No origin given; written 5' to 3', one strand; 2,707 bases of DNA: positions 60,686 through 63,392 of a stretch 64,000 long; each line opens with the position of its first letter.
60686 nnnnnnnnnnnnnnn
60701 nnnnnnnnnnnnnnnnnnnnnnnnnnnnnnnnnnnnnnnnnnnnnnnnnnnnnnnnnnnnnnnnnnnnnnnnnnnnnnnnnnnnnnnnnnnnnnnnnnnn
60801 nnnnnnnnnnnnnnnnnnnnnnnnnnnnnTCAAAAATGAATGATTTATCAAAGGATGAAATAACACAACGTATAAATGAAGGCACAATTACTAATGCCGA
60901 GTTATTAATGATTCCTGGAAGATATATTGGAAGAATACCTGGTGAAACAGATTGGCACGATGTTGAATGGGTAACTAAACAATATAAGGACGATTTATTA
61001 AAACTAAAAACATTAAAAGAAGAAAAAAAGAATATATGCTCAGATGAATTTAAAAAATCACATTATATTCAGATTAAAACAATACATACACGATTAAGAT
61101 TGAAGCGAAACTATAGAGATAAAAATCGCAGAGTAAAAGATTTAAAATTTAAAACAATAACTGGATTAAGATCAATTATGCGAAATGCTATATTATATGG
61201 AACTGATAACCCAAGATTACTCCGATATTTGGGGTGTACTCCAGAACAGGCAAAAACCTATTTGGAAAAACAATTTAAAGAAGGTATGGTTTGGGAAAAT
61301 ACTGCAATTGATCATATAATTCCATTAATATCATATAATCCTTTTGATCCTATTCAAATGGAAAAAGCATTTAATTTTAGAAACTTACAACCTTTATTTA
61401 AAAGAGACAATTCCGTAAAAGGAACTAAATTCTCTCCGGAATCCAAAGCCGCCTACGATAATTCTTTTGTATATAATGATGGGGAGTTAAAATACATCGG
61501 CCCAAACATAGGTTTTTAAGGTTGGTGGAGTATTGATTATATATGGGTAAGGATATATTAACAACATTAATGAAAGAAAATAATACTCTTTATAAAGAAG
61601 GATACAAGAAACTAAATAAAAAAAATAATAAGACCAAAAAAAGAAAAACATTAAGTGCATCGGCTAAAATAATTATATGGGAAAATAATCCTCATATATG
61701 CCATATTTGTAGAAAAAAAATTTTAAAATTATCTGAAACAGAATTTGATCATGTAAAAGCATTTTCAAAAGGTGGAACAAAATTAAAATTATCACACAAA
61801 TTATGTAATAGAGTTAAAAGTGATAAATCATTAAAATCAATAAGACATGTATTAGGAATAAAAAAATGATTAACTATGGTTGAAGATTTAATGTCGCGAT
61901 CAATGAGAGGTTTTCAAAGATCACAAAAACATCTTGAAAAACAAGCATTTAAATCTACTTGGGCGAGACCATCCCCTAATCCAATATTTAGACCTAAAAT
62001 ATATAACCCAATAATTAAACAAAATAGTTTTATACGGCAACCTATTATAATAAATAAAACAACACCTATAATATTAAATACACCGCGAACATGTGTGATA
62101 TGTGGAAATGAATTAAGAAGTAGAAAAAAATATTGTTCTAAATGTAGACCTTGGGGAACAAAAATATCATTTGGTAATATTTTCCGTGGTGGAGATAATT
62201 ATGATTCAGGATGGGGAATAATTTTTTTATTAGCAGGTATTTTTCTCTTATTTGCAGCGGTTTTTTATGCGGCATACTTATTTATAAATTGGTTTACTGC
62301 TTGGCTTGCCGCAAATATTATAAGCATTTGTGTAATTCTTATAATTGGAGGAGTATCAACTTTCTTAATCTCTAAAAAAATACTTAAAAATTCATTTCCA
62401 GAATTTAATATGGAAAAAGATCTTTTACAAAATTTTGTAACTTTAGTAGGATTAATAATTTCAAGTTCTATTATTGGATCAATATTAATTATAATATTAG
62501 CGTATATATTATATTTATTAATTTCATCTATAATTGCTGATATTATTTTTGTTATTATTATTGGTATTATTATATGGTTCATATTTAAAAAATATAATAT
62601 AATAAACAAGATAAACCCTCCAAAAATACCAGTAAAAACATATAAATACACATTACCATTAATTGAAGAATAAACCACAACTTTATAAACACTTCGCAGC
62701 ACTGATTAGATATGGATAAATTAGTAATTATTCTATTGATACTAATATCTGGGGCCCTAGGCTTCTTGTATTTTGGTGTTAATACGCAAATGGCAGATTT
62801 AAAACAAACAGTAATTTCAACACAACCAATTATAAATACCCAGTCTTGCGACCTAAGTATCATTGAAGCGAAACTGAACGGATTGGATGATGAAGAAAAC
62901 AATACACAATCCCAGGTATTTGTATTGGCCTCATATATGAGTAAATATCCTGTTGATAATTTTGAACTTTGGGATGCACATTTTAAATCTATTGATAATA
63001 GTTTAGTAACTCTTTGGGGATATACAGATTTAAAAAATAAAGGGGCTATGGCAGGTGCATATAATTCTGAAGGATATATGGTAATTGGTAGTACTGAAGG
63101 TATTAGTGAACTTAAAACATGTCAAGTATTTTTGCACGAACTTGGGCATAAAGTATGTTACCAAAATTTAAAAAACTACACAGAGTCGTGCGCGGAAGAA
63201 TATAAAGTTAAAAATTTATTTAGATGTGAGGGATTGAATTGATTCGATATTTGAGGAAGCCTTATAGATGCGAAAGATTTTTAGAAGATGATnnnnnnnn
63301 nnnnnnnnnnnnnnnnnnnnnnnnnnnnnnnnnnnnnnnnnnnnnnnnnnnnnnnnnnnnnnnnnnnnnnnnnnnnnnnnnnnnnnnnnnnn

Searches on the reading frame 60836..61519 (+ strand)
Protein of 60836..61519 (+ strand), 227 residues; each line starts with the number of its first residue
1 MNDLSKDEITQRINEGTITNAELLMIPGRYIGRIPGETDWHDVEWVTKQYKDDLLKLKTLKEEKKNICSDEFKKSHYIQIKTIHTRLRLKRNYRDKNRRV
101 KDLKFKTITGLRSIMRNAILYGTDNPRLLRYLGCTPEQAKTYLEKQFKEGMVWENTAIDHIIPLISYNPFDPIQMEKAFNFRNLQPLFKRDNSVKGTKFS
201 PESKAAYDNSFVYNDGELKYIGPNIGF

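Call 10: search_protein_families(library=phrogs, proteins=[window:60836-61519:+])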
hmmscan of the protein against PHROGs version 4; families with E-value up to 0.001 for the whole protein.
window:60836-61519:+ (227 aa): 1 family
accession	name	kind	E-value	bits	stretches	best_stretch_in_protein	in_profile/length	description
phrog_1035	-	DNA, RNA and nucleotide metabolism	5.6e-05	24.1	1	73-205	88-220/271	endonuclease VII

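Call 11: search_protein_families(library=pfam, proteins=[window:60836-61519:+])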
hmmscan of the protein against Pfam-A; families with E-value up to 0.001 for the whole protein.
window:60836-61519:+ (227 aa): 0 families

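Call 13: find_related_loci(query=window:60836-61519:+, collection=viral_contigs, flank=5000)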
Query window:60836-61519:+ (227 aa) in viral_contigs; peptide patterns used: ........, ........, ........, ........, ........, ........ (x = any residue, [..] = any of these).
18 stretches matched a pattern; 10 encode a relative of the query (tblastn E <= 1e-3); 10 distinct loci.
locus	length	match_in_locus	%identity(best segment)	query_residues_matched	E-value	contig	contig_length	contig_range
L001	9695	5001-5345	43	92-196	4e-21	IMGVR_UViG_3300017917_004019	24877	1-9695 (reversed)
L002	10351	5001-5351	39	92-198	9e-21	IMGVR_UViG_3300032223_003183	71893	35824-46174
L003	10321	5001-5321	39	96-198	3e-20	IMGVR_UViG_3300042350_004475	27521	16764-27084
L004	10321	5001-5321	39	96-198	3e-20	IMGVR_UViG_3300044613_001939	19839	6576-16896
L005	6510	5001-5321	39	96-198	3e-20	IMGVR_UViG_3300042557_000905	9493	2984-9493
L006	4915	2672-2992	39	96-198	3e-20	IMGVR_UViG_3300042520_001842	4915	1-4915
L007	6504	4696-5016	39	96-198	3e-20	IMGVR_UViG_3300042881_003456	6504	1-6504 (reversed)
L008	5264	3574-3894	39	96-198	3e-20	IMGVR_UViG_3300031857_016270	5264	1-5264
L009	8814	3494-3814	39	96-198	3e-20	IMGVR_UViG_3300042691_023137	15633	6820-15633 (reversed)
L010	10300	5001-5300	40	102-198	1e-17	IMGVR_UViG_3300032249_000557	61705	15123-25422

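Call 104: search_protein_families(library=ncbifam, proteins=[window:60836-61519:+], max_evalue=0.1)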
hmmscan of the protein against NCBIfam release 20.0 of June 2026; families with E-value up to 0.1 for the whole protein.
window:60836-61519:+ (227 aa): 0 families

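Call 105: search_solved_structures(query=window:60836-61519:+, max_evalue=1, show_alignments=1)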
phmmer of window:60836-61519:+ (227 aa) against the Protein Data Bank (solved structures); distinct sequences matched with E-value up to 1: 0.

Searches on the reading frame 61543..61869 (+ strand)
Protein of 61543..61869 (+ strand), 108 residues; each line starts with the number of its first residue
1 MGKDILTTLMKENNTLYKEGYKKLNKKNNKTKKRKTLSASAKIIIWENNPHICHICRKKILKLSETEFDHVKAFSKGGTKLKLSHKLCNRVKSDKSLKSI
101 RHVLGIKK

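Call 34: search_protein_families(library=pfam, proteins=[window:61543-61869:+], max_evalue=0.01)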
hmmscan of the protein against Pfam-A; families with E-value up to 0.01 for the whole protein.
window:61543-61869:+ (108 aa): 1 family
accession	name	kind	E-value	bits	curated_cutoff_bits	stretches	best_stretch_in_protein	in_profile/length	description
PF01844.29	HNH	-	0.00057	20.4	21.4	1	53-94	1-46/47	HNH endonuclease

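Call 104: search_protein_families(library=ncbifam, proteins=[window:61543-61869:+], max_evalue=0.1)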
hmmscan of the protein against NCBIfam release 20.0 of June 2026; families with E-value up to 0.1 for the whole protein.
window:61543-61869:+ (108 aa): 3 families
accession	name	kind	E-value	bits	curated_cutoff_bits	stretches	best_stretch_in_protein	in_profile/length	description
NF053522.1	NblD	equivalog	0.0068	15.9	80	1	52-93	2-42/62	NblD family protein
NF033117.2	vanR_ACDEGLN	exception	0.017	14.7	350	1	21-101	113-192/226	VanR-ABDEGLN family response regulator transcription factor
NF009642.0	PRK13169.1-3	equivalog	0.048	14.1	142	1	10-58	38-86/112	DNA replication initiation control protein YabA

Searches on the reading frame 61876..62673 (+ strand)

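Call 10: search_protein_families(library=phrogs, proteins=[window:61876-62673:+])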
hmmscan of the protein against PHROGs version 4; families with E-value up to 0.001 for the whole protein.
window:61876-62673:+ (265 aa): 0 families

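Call 11: search_protein_families(library=pfam, proteins=[window:61876-62673:+])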
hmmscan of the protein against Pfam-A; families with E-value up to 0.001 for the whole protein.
window:61876-62673:+ (265 aa): 0 families

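Call 104: search_protein_families(library=ncbifam, proteins=[window:61876-62673:+], max_evalue=0.1)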
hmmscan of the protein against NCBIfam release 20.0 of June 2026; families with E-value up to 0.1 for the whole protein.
window:61876-62673:+ (265 aa): 1 family
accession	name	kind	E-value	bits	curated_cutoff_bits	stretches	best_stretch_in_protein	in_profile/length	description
TIGR00201.1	comF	subfamily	0.019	14.9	233.55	1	73-104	1-32/190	ComF family protein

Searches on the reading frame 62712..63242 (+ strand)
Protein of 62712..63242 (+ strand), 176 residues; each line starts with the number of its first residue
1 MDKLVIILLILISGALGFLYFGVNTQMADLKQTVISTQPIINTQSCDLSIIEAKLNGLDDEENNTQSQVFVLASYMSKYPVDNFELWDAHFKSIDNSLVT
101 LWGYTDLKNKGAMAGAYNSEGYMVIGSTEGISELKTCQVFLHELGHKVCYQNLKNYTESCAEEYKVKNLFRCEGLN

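Call 10: search_protein_families(library=phrogs, proteins=[window:62712-63242:+])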
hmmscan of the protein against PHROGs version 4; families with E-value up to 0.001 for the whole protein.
window:62712-63242:+ (176 aa): 0 families

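Call 11: search_protein_families(library=pfam, proteins=[window:62712-63242:+])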
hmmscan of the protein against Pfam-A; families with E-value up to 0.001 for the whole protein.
window:62712-63242:+ (176 aa): 0 families

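Call 29: find_encoding_contigs(protein=window:62712-63242:+, flank=10000, max_places=10)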
Protein window:62712-63242:+ (176 aa): 13 contigs read that carry it; 9 places shown.
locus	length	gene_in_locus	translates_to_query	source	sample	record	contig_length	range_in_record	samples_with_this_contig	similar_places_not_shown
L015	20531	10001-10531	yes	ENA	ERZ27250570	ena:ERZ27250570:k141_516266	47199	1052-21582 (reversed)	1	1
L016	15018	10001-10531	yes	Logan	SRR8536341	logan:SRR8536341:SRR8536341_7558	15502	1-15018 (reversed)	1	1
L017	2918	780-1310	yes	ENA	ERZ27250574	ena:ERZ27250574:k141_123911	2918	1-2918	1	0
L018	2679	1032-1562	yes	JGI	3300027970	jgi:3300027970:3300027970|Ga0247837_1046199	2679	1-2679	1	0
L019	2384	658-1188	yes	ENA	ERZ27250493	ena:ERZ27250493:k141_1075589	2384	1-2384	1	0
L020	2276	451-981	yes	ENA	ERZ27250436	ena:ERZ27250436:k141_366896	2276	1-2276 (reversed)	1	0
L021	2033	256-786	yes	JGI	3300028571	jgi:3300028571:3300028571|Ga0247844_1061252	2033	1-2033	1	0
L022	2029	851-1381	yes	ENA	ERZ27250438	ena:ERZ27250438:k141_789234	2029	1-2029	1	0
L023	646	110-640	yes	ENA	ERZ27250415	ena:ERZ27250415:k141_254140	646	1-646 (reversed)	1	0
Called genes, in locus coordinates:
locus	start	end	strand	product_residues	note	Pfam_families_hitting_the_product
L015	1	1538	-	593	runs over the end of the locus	-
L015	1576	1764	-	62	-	-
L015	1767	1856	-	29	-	-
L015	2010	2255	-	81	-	-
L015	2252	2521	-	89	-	-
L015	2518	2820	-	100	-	-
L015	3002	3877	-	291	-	-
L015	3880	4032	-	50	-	-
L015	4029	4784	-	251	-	-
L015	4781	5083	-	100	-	-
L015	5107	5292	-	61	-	-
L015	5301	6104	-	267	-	-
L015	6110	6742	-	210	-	-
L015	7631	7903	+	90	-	-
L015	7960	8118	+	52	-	-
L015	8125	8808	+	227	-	-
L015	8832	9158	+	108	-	-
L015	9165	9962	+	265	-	-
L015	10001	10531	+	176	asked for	-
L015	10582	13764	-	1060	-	-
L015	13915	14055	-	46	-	-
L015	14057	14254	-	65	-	-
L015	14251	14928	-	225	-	-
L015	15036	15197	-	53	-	-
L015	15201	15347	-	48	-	-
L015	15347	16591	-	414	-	PF05221:AdoHcyase, PF02826:2-Hacid_dh_C, PF00670:AdoHcyase_NAD, PF07991:KARI_N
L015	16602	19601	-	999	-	PF03477:ATP-cone, PF13597:NRDD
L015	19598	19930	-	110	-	PF03819:MazG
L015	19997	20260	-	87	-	-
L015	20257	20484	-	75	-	-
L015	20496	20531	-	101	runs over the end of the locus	-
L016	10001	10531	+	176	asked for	-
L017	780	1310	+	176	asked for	-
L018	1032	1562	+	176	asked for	-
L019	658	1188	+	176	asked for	-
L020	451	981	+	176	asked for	-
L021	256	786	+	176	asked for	-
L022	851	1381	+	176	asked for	-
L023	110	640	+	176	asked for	-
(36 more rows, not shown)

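Call 33: find_related_loci(query=L015:10582-13764:-, collection=viral_contigs, flank=10000)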
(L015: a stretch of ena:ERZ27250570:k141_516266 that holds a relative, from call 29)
Query L015:10582-13764:- (1060 aa) in viral_contigs; peptide patterns used: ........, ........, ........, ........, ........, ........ (x = any residue, [..] = any of these).
4 stretches matched a pattern, but none encodes a relative of the query by tblastn (E <= 1e-3).

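Call 34: search_protein_families(library=pfam, proteins=[L015:10582-13764:-], max_evalue=0.01)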
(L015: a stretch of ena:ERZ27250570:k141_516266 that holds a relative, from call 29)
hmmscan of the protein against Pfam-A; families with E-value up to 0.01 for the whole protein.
L015:10582-13764:- (1060 aa): 0 families

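Call 35: find_homologous_proteins(query=L015:10582-13764:-)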
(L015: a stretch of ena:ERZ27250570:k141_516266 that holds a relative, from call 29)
Query L015:10582-13764:- (1060 aa): 6 proteins with E <= 0.001 among 8000 candidates.
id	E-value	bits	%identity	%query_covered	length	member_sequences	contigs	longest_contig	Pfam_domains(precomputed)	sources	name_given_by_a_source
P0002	0.0e+0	2338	100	100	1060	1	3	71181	-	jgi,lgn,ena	-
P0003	7.7e-144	499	55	18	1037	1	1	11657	-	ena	-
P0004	4.1e-132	460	36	37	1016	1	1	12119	-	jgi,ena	-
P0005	1.7e-81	293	49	18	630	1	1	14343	-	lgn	-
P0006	4.7e-61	225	59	12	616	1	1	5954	-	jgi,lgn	jgi:hypothetical protein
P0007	5.8e-27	112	40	21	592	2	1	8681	-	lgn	-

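Call 36: find_encoding_contigs(protein=P0003, flank=10000)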
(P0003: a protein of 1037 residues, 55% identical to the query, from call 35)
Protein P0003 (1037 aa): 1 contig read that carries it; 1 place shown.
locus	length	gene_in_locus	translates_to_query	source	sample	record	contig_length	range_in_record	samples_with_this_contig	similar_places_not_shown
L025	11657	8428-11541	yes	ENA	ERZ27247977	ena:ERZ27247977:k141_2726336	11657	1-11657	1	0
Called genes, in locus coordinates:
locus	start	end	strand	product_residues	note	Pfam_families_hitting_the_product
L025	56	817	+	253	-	-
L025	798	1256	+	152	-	-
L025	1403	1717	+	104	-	-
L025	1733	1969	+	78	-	-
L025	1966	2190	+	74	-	-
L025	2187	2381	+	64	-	-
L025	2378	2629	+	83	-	-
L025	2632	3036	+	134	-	PF01467:CTP_transf_like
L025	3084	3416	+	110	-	PF03819:MazG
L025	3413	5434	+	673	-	PF03477:ATP-cone, PF13597:NRDD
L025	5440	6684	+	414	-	PF05221:AdoHcyase, PF02826:2-Hacid_dh_C, PF00670:AdoHcyase_NAD, PF07991:KARI_N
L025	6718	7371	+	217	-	-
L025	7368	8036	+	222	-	-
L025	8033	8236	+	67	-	-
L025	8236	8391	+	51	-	-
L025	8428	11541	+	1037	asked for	-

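Call 37: find_encoding_contigs(protein=P0004, flank=10000)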
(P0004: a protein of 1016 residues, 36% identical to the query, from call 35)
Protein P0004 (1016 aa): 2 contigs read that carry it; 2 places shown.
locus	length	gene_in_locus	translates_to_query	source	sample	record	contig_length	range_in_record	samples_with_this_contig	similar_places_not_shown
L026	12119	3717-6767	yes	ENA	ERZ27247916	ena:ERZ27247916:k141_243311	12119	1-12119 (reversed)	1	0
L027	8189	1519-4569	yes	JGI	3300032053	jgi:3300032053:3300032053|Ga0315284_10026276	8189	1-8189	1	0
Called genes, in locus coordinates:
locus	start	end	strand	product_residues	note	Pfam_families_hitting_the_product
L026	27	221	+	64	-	-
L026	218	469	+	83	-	-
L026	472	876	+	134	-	PF01467:CTP_transf_like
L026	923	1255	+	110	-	PF03819:MazG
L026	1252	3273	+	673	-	PF03477:ATP-cone, PF13597:NRDD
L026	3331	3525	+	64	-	-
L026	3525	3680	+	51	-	-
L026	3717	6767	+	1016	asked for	-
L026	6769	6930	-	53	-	-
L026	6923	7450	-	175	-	-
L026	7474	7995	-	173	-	-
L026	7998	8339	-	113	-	-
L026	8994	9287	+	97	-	-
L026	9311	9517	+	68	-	-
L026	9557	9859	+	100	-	-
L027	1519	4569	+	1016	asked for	-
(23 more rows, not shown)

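Call 38: find_encoding_contigs(protein=P0005, flank=10000)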
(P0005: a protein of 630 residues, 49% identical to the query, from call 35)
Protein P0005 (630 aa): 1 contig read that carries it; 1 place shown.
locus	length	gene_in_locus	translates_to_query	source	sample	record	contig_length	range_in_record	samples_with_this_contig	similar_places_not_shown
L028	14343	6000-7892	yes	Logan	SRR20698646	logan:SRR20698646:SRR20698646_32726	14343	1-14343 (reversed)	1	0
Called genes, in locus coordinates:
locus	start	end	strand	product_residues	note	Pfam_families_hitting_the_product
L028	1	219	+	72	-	?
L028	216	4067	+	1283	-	PF03477:ATP-cone, PF13597:NRDD, PF14890:Intein_splicing, PF13392:HNH_3 (weak), PF13597:NRDD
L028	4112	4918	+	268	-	-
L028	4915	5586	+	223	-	-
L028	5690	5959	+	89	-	-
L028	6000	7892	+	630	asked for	-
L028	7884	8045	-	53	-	-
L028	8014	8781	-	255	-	-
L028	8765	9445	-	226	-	-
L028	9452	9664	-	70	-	-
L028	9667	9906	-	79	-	-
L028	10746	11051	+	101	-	-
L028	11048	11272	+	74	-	-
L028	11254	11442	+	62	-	-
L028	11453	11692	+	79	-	-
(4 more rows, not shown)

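Call 42: find_encoding_contigs(protein=P0006, flank=10000)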
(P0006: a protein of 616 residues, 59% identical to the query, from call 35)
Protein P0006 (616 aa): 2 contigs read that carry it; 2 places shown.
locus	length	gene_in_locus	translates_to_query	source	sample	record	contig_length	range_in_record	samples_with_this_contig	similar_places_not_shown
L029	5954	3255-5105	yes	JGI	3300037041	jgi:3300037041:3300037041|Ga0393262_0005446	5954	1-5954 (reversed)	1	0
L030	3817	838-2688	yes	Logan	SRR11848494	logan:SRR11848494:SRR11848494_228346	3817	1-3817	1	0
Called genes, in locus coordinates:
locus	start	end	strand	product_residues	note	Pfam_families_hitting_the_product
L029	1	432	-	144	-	?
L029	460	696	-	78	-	-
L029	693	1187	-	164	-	-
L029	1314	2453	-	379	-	PF12323:HTH_OrfB_IS605, PF01385:OrfB_IS605, PF07282:Cas12f1-like_TNB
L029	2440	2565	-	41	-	-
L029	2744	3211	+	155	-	-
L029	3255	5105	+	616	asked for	-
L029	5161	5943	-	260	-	-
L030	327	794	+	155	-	-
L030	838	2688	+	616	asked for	-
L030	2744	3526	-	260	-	-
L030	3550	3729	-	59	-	-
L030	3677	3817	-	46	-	?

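Call 43: find_encoding_contigs(protein=P0007, flank=10000)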
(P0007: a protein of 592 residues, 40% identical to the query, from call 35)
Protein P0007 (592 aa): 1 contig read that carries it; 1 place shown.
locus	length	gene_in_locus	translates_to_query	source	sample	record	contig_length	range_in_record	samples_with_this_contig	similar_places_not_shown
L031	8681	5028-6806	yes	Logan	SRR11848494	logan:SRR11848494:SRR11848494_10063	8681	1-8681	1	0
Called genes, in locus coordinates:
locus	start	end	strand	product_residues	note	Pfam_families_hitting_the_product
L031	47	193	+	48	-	-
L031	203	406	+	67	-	-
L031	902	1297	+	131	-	-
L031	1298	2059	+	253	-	PF00149:Metallophos (weak)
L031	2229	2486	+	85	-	-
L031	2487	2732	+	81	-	-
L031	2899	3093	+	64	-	-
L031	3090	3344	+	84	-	-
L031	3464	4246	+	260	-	-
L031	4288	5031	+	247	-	-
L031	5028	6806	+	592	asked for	-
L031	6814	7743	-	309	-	-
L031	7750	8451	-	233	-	-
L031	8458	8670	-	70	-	-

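Call 57: find_related_loci(query=L015:15347-16591:-, collection=genome_contigs, flank=2000)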
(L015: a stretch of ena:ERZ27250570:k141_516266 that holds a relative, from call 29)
Query L015:15347-16591:- (414 aa) in genome_contigs; peptide patterns used: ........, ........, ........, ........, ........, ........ (x = any residue, [..] = any of these).
600 stretches matched a pattern (row limit reached: there are more); 463 encode a relative of the query (tblastn E <= 1e-3); the best 80 are kept; 80 distinct loci.
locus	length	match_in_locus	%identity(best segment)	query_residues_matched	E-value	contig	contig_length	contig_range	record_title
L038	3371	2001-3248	87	1-414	0e+0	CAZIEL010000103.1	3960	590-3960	MAG TPA_asm: uncultured archaeon isolate SRP098346_co1_442 genome assembly, contig: NODE_36351_length_3960_cov_9.000512,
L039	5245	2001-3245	84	1-414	0e+0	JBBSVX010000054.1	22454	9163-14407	MAG: archaeon isolate H43-bin240_1 H43_bin240_1_000000000054, whole genome shotgun sequence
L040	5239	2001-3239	72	3-414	0e+0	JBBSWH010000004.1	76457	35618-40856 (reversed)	MAG: Nanoarchaeota archaeon isolate H52-bin084_1 H52_bin084_1_000000000004, whole genome shotgun sequence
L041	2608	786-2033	74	1-414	0e+0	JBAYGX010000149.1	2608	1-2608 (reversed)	MAG: Candidatus Gracilibacteria bacterium isolate SO_2016_GW1_135 scaffold80914_OW334_2016, whole genome shotgun sequenc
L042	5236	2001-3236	73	3-414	0e+0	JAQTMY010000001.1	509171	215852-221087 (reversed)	MAG: Candidatus Nanoarchaeia archaeon isolate STA_51 NODE_13_length_509171_cov_5.401018_Sandtown_A, whole genome shotgun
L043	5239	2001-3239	73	3-414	0e+0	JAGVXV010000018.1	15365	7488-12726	Candidatus Woesearchaeota archaeon isolate RIFCSPLOWO2_12_FULL_38_19 rifcsplowo2_12_scaffold_9035, whole genome shotgun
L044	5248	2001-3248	72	1-414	0e+0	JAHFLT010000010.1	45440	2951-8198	MAG: Candidatus Woesearchaeota archaeon isolate nzgw44 NODE_500_length_45441_cov_4.100861, whole genome shotgun sequence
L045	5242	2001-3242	72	3-414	0e+0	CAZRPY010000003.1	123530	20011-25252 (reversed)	MAG TPA_asm: uncultured Methanosarcinales archaeon isolate SRP178908_co1_144 genome assembly, contig: NODE_54_length_123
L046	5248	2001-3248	69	1-414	0e+0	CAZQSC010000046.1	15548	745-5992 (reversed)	MAG TPA_asm: uncultured bacterium isolate SRP338002_co1_79 genome assembly, contig: NODE_3555_length_15548_cov_6.574324,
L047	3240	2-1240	70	3-414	0e+0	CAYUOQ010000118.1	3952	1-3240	MAG TPA_asm: uncultured Methanosarcinales archaeon isolate SRP269290_co3_865 genome assembly, contig: NODE_37102_length_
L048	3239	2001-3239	71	3-414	0e+0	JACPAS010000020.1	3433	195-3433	MAG: Candidatus Micrarchaeota archaeon isolate NC_groundwater_237_Ag_S-0.2um_36_6 S5_GD2017_2_S2_scaffold_23108, whole g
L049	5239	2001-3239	70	3-414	0e+0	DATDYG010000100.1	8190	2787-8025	MAG TPA_asm: Candidatus Bilamarchaeaceae archaeon isolate SMAG_U8159 k141_2326333, whole genome shotgun sequence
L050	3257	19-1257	71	3-414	0e+0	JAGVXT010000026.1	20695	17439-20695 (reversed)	Candidatus Woesearchaeota archaeon isolate RIFCSPLOWO2_01_FULL_38_40 rifcsplowo2_01_scaffold_7602, whole genome shotgun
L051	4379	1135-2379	72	3-414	0e+0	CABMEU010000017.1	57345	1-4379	uncultured archaeon isolate LFW-252_2 genome assembly, contig: LFW2522_24, whole genome shotgun sequence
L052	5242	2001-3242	70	3-414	0e+0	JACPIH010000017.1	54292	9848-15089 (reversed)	MAG: Candidatus Woesearchaeota archaeon isolate NC_groundwater_435_Ag_B-0.1um_47_15 GD18-4_B1_scaffold_828060, whole gen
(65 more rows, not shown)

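Call 104: search_protein_families(library=ncbifam, proteins=[window:62712-63242:+], max_evalue=0.1)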
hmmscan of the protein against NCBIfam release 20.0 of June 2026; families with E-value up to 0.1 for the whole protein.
window:62712-63242:+ (176 aa): 1 family
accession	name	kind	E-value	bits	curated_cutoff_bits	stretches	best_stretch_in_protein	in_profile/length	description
TIGR03296.1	M6dom_TIGR03296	domain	0.066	13.1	110.8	1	111-148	141-178/286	M6 family metalloprotease domain-containing protein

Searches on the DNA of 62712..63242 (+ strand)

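Call 50: search_rna_families(sources=[L026, L028], threshold=evalue, max_evalue=1, show_alignments=2)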
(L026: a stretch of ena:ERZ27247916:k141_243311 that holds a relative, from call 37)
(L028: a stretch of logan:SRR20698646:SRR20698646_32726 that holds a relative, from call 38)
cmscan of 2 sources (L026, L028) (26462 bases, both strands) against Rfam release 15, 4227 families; matches with E-value up to 1: 1.
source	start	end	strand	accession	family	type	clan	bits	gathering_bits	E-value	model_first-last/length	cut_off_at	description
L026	11873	12119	+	RF01857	Archaea_SRP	Gene;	CL00003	90.8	96.5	2e-19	1-291/317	3'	Archaeal signal recognition particle RNA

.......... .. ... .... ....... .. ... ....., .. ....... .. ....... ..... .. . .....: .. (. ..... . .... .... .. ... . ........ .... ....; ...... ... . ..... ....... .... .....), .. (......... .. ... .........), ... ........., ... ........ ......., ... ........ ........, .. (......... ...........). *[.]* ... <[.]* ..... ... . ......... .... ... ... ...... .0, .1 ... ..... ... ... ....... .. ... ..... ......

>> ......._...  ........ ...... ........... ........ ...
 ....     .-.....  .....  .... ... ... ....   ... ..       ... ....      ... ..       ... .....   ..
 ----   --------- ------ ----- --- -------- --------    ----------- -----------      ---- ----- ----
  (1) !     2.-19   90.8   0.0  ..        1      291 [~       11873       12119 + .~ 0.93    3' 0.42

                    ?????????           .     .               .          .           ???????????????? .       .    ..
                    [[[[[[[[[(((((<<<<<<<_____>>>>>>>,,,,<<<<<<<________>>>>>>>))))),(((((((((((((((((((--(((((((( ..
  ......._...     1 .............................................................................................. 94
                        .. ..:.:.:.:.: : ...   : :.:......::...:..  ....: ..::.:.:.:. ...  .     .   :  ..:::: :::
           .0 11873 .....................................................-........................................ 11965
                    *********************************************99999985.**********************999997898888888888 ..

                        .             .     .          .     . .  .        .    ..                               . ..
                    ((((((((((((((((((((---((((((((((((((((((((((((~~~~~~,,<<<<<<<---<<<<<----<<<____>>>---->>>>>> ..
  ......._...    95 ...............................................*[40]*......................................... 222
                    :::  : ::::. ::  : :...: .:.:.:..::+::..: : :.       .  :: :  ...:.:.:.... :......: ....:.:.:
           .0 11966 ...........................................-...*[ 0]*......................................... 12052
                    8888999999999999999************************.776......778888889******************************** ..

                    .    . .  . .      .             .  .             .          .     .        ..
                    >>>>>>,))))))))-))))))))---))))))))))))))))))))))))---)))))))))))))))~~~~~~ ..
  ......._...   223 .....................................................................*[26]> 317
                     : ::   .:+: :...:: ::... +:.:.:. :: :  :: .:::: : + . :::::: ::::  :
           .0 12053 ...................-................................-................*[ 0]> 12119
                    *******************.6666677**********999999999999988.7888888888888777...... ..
